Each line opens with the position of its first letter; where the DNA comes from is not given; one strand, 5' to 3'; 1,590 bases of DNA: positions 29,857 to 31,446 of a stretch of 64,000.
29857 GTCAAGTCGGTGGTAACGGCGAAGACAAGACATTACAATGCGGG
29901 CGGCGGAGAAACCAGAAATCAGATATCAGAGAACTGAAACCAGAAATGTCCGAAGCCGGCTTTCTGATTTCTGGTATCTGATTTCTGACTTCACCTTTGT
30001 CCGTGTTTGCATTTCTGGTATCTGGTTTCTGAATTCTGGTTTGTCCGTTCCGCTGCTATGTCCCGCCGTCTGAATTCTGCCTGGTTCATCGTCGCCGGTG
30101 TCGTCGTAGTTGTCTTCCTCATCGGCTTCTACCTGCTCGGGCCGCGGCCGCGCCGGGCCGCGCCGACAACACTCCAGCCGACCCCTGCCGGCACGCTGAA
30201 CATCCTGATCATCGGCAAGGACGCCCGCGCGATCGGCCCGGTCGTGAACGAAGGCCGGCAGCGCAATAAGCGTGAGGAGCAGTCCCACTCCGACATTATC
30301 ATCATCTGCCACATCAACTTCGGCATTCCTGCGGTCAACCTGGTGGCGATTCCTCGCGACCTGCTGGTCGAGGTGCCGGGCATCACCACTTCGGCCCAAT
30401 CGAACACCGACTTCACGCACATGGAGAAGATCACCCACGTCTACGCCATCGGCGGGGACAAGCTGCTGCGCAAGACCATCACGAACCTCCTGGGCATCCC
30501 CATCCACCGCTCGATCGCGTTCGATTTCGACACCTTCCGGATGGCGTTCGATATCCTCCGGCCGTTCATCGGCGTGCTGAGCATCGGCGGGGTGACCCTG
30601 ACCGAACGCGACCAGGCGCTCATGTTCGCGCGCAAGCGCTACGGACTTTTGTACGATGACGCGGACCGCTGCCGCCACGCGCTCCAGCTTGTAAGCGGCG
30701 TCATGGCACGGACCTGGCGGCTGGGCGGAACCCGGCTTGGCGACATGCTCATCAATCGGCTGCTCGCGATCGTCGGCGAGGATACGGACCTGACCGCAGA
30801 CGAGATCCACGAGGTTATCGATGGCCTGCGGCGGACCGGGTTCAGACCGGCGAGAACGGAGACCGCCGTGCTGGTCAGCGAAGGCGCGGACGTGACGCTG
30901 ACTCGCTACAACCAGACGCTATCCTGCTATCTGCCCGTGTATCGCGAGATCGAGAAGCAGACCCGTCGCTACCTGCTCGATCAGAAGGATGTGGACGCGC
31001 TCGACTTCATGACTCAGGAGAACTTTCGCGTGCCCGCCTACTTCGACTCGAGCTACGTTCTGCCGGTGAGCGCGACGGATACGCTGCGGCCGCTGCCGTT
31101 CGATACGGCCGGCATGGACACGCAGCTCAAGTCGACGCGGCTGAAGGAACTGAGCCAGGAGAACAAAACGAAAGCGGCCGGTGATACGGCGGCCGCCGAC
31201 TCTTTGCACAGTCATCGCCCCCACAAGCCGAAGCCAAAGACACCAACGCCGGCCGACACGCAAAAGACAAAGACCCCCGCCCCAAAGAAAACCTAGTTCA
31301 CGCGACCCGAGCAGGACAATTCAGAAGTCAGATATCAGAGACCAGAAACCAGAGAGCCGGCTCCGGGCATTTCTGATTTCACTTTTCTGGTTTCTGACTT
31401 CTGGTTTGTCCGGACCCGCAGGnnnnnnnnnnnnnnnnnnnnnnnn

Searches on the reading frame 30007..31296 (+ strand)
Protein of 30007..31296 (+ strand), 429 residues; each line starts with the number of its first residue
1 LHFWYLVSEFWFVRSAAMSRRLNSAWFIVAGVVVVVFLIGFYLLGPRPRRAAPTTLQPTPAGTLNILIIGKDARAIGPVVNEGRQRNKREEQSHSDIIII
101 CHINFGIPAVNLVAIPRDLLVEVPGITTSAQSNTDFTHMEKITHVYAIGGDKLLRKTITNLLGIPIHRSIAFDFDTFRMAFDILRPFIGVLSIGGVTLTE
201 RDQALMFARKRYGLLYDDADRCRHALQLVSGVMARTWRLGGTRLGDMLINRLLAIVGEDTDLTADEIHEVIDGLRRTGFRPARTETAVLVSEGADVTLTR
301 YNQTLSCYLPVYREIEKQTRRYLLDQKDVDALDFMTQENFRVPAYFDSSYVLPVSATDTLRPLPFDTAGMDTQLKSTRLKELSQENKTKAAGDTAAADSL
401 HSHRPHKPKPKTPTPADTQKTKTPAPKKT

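Call 63: search_protein_families(library=pfam, proteins=[window:30007-31296:+], max_evalue=0.001)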
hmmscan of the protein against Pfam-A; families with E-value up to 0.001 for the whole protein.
window:30007-31296:+ (429 aa): 1 family
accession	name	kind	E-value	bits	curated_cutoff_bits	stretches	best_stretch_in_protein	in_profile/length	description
PF03816.19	LytR_cpsA_psr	-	1.4e-17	64.7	24.6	1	94-184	1-83/150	LytR_cpsA_psr family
